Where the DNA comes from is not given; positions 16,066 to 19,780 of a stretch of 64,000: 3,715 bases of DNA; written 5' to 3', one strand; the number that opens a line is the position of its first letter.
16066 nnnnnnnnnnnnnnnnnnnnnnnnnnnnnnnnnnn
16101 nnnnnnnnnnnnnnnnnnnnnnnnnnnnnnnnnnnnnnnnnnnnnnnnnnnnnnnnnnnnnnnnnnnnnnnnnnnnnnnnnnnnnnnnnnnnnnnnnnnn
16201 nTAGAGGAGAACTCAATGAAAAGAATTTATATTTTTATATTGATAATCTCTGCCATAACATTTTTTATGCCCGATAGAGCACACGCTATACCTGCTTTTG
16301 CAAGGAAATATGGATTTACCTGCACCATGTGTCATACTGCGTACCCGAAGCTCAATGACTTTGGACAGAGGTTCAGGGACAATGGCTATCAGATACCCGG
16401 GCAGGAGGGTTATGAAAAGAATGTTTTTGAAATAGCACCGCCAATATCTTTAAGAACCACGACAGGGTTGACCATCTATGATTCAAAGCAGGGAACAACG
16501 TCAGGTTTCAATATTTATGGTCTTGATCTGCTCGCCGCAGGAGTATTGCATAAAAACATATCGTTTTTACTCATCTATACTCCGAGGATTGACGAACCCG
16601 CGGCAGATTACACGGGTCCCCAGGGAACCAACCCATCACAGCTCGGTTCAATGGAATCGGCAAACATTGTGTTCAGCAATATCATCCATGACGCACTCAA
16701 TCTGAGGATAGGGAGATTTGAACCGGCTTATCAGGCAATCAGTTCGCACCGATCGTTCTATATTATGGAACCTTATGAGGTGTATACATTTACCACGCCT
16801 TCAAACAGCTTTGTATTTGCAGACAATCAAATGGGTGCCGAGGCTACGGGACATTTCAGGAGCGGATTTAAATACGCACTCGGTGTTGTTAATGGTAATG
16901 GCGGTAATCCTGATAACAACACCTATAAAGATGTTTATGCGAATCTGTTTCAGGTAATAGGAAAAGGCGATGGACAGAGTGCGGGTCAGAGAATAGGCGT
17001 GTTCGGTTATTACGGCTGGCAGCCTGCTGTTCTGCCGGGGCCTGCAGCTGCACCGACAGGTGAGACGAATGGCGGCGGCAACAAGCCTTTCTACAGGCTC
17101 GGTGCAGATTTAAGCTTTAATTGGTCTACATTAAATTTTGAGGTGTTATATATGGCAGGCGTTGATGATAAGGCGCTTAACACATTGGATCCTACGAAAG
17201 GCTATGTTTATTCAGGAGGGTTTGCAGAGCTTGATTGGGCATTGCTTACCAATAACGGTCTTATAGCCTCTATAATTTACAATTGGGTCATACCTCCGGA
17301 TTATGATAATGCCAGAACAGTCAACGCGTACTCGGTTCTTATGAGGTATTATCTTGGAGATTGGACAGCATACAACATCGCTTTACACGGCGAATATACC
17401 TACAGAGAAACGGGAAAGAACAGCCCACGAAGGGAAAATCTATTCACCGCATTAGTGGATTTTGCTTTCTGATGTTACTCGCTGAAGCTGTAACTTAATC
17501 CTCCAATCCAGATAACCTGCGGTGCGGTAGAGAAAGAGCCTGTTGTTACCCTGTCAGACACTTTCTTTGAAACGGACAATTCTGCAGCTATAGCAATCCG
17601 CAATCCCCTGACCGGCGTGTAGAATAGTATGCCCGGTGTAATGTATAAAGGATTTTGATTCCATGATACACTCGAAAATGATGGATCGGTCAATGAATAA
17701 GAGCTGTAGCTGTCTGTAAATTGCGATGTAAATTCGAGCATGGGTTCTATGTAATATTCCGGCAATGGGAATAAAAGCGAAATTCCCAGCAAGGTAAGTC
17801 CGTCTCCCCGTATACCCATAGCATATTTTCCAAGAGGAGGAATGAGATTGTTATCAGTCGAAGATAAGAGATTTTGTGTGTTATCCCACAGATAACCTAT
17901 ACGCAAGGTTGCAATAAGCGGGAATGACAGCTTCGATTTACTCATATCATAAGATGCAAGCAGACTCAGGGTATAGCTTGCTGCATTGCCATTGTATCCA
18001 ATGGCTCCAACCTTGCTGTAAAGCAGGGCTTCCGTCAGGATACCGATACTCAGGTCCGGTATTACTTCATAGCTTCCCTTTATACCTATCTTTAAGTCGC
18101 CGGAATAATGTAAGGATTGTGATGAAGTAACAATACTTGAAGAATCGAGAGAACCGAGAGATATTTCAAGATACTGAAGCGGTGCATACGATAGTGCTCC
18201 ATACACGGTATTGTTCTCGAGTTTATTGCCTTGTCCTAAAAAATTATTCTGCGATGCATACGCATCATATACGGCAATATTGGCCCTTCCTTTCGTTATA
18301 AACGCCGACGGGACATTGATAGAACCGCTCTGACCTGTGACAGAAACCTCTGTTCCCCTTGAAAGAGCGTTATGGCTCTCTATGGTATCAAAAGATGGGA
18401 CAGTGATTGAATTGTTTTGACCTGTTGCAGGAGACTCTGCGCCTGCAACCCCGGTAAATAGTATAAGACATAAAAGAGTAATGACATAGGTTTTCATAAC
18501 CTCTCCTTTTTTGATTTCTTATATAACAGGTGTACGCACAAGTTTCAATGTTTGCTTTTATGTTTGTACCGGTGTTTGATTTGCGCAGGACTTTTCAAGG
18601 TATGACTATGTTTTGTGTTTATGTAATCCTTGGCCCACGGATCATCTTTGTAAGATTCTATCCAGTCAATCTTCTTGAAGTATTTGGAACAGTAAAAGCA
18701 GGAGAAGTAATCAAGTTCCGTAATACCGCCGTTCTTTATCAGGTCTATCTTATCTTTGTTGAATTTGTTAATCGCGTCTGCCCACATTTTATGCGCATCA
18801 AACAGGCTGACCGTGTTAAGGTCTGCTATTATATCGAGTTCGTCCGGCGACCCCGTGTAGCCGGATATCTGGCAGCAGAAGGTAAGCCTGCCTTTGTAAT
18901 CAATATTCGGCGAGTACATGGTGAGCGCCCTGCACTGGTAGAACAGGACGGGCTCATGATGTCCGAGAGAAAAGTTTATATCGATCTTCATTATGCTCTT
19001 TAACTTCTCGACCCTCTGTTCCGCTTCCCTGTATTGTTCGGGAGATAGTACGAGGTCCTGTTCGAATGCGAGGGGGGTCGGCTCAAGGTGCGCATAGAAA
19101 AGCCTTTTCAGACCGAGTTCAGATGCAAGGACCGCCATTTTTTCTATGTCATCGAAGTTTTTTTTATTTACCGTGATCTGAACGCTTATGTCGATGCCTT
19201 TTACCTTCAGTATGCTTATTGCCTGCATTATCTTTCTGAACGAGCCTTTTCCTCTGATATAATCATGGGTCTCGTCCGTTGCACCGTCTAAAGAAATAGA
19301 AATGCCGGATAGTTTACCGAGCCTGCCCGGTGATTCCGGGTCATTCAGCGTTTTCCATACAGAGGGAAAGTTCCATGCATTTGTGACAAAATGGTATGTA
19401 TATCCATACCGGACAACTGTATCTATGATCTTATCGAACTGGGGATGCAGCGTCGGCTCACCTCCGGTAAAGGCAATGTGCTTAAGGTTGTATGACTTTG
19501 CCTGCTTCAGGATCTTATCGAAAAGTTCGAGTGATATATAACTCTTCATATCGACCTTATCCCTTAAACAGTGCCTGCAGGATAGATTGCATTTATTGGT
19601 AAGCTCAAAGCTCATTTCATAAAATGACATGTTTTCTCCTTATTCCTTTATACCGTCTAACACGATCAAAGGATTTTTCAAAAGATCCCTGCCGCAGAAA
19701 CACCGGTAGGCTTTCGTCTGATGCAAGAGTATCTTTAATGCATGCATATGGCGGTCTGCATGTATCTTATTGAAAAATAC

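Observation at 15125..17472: Dihaem cytochrome c peroxidase adjacent to a putative Cyc2-like fused cytochrome-porin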

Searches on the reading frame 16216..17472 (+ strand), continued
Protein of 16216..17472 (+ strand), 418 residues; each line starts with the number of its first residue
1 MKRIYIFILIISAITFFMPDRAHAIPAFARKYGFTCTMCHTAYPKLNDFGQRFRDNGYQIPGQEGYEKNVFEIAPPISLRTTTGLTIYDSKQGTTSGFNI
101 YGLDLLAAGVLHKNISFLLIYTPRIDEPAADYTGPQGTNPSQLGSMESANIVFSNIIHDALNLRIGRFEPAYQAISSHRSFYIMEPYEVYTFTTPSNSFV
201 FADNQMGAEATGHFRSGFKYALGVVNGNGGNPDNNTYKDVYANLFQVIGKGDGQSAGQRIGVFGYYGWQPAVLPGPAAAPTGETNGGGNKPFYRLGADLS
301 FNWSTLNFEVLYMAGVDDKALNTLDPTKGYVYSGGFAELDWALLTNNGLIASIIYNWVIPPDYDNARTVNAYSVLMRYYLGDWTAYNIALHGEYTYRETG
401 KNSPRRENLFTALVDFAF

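Call 42: find_encoding_contigs(protein=P0129, flank=4000, max_places=2)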
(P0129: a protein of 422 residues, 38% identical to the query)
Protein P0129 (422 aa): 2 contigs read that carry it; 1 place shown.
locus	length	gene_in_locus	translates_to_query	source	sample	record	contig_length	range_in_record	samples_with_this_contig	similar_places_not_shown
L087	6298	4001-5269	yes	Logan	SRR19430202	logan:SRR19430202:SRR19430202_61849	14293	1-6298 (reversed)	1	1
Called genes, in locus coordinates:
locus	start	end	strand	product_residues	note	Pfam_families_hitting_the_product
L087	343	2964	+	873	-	PF00690:Cation_ATPase_N, PF00122:E1-E2_ATPase, PF00702:Hydrolase, PF13246:Cation_ATPase (weak), PF12710:HAD (faint), PF08282:Hydrolase_3 (faint), PF00689:Cation_ATPase_C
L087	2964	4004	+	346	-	PF03150:CCP_MauG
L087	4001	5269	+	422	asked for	-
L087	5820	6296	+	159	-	?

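Call 43: find_encoding_contigs(protein=P0163, flank=4000, max_places=2)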
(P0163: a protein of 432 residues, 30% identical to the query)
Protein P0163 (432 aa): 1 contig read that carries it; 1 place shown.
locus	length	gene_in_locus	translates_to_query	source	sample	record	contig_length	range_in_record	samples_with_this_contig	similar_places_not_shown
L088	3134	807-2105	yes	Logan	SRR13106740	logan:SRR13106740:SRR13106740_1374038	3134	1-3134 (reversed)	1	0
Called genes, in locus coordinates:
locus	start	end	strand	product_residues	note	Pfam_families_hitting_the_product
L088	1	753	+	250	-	?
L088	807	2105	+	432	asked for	-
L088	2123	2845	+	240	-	PF00034:Cytochrom_C, PF13442:Cytochrome_CBB3, PF00034:Cytochrom_C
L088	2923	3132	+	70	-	?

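Call 54: list_cluster_members(proteins=[P0163, P0153, P0170, P0187, P0192, P0217, P0245, P0226, P0262, P0145])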
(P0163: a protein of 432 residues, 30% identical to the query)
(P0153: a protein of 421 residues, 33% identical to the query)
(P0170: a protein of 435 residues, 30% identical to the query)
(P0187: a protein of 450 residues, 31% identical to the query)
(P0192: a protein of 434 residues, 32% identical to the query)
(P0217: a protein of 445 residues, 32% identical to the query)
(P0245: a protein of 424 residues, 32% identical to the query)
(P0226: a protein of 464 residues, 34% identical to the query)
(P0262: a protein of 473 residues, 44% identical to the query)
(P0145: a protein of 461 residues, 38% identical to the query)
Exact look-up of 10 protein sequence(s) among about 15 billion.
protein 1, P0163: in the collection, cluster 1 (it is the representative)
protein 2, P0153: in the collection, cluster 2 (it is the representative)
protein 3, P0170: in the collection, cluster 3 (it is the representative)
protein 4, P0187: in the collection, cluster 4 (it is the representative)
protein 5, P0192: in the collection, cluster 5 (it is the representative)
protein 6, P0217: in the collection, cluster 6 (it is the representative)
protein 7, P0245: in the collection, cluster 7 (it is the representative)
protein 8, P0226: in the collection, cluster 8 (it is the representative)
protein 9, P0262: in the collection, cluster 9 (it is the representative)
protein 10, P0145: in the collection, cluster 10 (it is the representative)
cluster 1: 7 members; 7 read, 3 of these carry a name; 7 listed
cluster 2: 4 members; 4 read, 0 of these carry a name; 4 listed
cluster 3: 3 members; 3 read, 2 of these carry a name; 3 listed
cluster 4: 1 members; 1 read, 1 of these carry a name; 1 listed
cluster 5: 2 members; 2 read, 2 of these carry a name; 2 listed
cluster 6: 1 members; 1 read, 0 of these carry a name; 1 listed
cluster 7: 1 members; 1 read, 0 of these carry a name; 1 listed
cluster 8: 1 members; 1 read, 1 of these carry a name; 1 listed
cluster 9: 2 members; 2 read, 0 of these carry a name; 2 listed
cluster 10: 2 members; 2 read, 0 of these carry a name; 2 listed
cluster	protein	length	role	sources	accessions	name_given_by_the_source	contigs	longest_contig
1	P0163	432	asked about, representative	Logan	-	-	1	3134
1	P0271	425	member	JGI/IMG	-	hypothetical protein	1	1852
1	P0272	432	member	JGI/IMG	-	hypothetical protein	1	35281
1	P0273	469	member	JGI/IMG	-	hypothetical protein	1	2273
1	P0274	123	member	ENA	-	-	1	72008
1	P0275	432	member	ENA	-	-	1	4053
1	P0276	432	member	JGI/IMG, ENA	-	-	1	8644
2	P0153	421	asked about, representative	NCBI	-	-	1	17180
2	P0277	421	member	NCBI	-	-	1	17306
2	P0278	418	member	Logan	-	-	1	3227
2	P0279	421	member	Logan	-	-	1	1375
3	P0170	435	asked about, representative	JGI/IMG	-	hypothetical protein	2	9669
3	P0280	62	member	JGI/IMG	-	hypothetical protein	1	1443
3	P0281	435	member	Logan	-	-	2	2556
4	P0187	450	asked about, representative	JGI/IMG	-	hypothetical protein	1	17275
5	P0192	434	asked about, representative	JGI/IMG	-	hypothetical protein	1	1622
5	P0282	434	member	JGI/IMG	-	hypothetical protein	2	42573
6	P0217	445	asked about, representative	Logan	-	-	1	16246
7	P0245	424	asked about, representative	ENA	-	-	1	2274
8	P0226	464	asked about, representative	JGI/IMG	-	hypothetical protein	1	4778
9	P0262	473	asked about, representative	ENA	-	-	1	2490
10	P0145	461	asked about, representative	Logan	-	-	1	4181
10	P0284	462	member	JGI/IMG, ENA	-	-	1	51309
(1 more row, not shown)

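Call 58: get_annotated_region(hit=H3, flank=3500)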
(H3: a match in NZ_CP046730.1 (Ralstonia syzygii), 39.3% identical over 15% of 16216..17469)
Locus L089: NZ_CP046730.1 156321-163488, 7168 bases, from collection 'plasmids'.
description: Ralstonia syzygii strain LLRS-1 plasmid pLLRS-1, complete sequence
organism: Ralstonia syzygii (NCBI taxid 28097)
taxonomy: Bacteria; Pseudomonadota; Betaproteobacteria; Burkholderiales; Burkholderiaceae; Ralstonia; Ralstonia syzygii
host: -; source: tobacco,cell culture,leaf veins (vascular strands); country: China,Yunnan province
typing (MOB-suite, as given by PLSDB): mobilizable; relaxase MOBP
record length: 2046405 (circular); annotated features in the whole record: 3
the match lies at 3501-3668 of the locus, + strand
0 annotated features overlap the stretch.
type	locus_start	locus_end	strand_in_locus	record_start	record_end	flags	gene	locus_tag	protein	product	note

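Call 59: get_annotated_region(hit=H1, flank=3500)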
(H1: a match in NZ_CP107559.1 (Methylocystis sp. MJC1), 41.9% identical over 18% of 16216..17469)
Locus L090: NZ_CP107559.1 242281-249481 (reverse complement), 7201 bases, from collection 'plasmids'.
description: Methylocystis sp. MJC1 plasmid unnamed1, complete sequence
organism: Methylocystis sp. MJC1 (NCBI taxid 2654282)
taxonomy: Bacteria; Pseudomonadota; Alphaproteobacteria; Hyphomicrobiales; Methylocystaceae; Methylocystis; Methylocystis sp. MJC1
host: -; source: whole organism,Alpine Peat Bogs; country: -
typing (MOB-suite, as given by PLSDB): non-mobilizable
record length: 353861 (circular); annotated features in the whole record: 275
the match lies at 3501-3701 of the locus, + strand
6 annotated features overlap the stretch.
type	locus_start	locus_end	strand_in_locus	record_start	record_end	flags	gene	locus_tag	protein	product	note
CDS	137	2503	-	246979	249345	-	-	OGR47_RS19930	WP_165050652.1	autotransporter outer membrane beta-barrel domain-containing protein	-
CDS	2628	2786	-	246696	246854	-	-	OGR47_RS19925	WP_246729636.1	hypothetical protein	-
CDS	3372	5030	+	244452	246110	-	-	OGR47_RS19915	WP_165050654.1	hypothetical protein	-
CDS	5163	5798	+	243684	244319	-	-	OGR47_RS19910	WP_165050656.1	c-type cytochrome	-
CDS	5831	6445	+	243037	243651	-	-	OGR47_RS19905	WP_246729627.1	c-type cytochrome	-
CDS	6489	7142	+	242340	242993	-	-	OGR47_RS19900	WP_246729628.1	c-type cytochrome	-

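Call 68: find_encoding_contigs(protein=P0284, flank=4000, max_places=1)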
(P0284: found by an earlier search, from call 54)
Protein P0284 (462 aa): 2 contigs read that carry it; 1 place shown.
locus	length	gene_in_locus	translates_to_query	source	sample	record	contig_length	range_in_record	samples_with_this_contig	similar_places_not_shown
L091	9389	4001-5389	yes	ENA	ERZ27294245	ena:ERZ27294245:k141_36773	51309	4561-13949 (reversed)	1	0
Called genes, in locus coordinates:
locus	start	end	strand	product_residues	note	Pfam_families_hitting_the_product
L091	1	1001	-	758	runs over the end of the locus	PF12895:ANAPC3 (faint), PF21033:RMD1-3 (faint), PF14559:TPR_19, PF13432:TPR_16 (weak), PF23914:TPR_CcmH_CycH (weak), PF13432:TPR_16, PF13424:TPR_12 (weak), PF13428:TPR_14 (weak), +12 more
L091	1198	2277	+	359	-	-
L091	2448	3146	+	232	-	-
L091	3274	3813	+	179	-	-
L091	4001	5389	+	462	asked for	-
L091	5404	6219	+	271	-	PF13442:Cytochrome_CBB3, PF00034:Cytochrom_C, PF13442:Cytochrome_CBB3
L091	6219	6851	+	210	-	PF00510:COX3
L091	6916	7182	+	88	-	PF03626:COX4_pro (weak)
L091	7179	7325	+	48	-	-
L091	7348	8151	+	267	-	PF00116:COX2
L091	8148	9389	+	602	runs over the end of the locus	PF00115:COX1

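Call 69: find_encoding_contigs(protein=P0282, flank=4000, max_places=1)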
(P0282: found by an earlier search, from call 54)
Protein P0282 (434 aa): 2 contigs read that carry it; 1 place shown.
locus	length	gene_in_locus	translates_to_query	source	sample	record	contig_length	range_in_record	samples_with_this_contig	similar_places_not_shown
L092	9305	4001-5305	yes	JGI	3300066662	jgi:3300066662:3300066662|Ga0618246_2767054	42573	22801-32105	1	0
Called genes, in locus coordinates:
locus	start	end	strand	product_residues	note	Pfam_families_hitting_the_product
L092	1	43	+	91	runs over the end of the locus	-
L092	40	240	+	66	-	-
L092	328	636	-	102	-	-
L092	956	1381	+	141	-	PF04828:GFA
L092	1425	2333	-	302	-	PF00126:HTH_1, PF03466:LysR_substrate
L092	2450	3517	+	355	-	PF04116:FA_hydroxylase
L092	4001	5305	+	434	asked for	-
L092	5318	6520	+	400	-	PF13442:Cytochrome_CBB3 (weak), PF00034:Cytochrom_C, PF13442:Cytochrome_CBB3, PF00691:OmpA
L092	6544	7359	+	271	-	-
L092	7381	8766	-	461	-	PF14841:FliG_M (faint), PF03448:MgtE_N, PF00571:CBS, PF01769:MgtE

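Call 70: find_encoding_contigs(protein=P0153, flank=4000, max_places=1)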
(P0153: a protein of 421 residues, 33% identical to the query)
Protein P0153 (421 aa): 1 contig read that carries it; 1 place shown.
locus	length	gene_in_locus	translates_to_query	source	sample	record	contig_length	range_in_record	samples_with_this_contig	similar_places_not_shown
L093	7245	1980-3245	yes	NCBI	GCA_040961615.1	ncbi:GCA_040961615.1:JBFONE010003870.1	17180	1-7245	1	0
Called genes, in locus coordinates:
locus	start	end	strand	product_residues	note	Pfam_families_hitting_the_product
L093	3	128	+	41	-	?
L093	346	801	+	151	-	PF13473:Cupredoxin_1 (weak)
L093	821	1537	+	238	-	PF14686:fn3_3 (weak), PF13620:CarboxypepD_reg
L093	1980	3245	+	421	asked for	-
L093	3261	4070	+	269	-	PF13442:Cytochrome_CBB3, PF00034:Cytochrom_C, PF13442:Cytochrome_CBB3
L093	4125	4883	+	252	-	PF13620:CarboxypepD_reg (faint)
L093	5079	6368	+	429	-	PF01136:Peptidase_U32 (weak)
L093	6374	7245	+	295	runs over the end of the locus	-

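Call 88: search_protein_families(library=pfam, alignment_id=A5, max_evalue=0.00001)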
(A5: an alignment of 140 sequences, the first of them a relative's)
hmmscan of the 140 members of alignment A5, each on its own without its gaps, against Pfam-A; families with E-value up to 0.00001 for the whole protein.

A. member 1, L001:7447-8445:+ (333 aa): 3 families
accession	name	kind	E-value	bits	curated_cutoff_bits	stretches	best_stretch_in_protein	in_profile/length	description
PF01408.29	GFO_IDH_MocA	-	1.4e-30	106.9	24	1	5-121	1-120/120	Oxidoreductase family, NAD-binding Rossmann fold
PF22725.1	GFO_IDH_MocA_C3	-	1.4e-11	44.9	27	1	156-227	42-117/124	GFO/IDH/MocA C-terminal domain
PF02894.22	GFO_IDH_MocA_C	-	3.7e-07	30.6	22.9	1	158-328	41-213/218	Oxidoreductase family, C-terminal alpha/beta domain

B. families by the number of members that match (of 140 scanned): 110 families (the first 25 are shown)
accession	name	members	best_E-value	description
PF15902.12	Sortilin-Vps10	8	4.8e-20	Sortilin, neurotensin receptor 3,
PF07944.18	Beta-AFase-like_GH127_cat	6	2.6e-108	Beta-L-arabinofuranosidase, GH127 catalytic domain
PF02012.26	BNR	6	1.4e-07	BNR/Asp-box repeat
PF01035.26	DNA_binding_1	3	1.9e-34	6-O-methylguanine DNA methyltransferase, DNA binding domain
PF04185.19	Phosphoesterase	3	5.8e-33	Phosphoesterase family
PF02805.21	Ada_Zn_binding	3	1.1e-30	Metal binding domain of Ada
PF01145.31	Band_7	3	4.9e-21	SPFH domain / Band 7 family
PF18962.6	Por_Secre_tail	3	1.6e-17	Secretion system C-terminal sorting domain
PF12833.13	HTH_18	3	1.9e-17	Helix-turn-helix domain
PF25084.1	LbH_EIF2B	3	2.6e-10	EIF2B subunit epsilon LbH domain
PF00873.25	ACR_tran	2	1.5e-111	AcrB/AcrD/AcrF family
PF01988.24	VIT1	2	9.3e-67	VIT family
PF00144.29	Beta-lactamase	2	6.2e-63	Beta-lactamase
PF00208.27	ELFV_dehydrog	2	7.3e-56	Glutamate/Leucine/Phenylalanine/Valine dehydrogenase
PF02812.23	ELFV_dehydrog_N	2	9.4e-45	Glu/Leu/Phe/Val dehydrogenase, dimerisation domain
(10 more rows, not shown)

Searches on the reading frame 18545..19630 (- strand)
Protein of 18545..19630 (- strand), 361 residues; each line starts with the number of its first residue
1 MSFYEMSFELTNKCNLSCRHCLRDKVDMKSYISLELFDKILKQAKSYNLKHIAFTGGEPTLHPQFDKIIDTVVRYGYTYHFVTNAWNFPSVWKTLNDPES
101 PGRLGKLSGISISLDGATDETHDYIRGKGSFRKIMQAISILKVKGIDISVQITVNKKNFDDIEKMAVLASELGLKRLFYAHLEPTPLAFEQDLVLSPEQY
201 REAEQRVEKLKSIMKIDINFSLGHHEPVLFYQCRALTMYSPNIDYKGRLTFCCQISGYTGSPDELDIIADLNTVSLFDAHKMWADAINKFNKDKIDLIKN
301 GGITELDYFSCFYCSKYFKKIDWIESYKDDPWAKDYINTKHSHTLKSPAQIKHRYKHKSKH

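Call 3: search_protein_families(library=pfam, proteins=[window:18545-19630:-], max_evalue=0.1)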
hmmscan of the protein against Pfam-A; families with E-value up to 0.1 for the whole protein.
window:18545-19630:- (361 aa): 3 families
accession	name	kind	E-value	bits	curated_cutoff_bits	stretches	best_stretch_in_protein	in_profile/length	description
PF04055.27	Radical_SAM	-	1.7e-24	87.3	29.5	1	9-166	2-163/166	Radical SAM superfamily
PF13353.11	Fer4_12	-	1.8e-05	25.5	22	1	12-95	13-97/137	4Fe-4S single cluster domain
PF19238.5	Radical_SAM_2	-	0.012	15.7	26.7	0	106-162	76-131/151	Radical SAM-like domain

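Call 4: search_protein_families(library=ncbifam, proteins=[window:18545-19630:-], max_evalue=0.1)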
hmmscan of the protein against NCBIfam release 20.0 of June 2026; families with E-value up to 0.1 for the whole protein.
window:18545-19630:- (361 aa): 81 families (the best 25 are shown)
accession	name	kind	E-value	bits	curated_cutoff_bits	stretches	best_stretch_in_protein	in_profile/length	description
TIGR04251.1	SCM_rSAM_ScmF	equivalog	2.7e-26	92.8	400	1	6-185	6-185/353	SynChlorMet cassette radical SAM/SPASM protein ScmF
TIGR04317.1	W_rSAM_matur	equivalog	5.8e-25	88.1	380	1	5-255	5-258/349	tungsten cofactor oxidoreductase radical SAM maturase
TIGR04250.1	SCM_rSAM_ScmE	equivalog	5.3e-23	81.5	400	1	6-176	5-173/358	SynChlorMet cassette radical SAM/SPASM protein ScmE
NF050035.1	rSAM_WgK_link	exception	6.8e-22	77.9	650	1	9-222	14-224/367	radical SAM/SPASM peptide maturase WgkB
TIGR03962.1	mycofact_rSAM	equivalog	1.1e-21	77.3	265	1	6-175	14-179/339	mycofactocin radical SAM maturase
TIGR04133.1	rSAM_w_lipo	hypoth_equivalog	6.8e-21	74.6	425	1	6-224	26-249/350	TIGR04133 family radical SAM/SPASM protein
NF045574.1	sacti_mat_StsB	exception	2.2e-20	73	625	1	8-176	100-263/466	StsB family radical SAM/SPASM domain sactipeptide maturase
TIGR04055.1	rSAM_NirJ2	equivalog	2e-19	70.3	500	1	6-218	2-211/326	putative heme d1 biosynthesis radical SAM protein NirJ2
TIGR04082.1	rSAM_for_selen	equivalog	2.1e-19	69.7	350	1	5-166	200-356/516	thio(seleno)oxazole modification radical SAM maturase SbtM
TIGR04053.2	TIGR04053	equivalog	2.6e-19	69.7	395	1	8-202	12-205/366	TIGR04053 family radical SAM/SPASM domain-containing protein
TIGR04545.1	rSAM_ahbD_hemeb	equivalog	2.7e-19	69.8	500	1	7-219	3-213/339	heme b synthase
TIGR04303.1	GeoRSP_rSAM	equivalog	5e-19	69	400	1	8-256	9-260/325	GeoRSP system radical SAM/SPASM protein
TIGR04340.1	rSAM_ACGX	hypoth_equivalog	5.4e-19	68.6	400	1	4-226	3-227/341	radical SAM/SPASM domain protein, ACGX system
NF049973.1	radical_Rv1681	equivalog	4e-18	65.4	380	1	13-175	81-240/326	Rv1681 family radical SAM protein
TIGR02666.1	moaA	equivalog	4.9e-18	65.2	284.05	1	9-178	15-189/336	GTP 3',8-cyclase MoaA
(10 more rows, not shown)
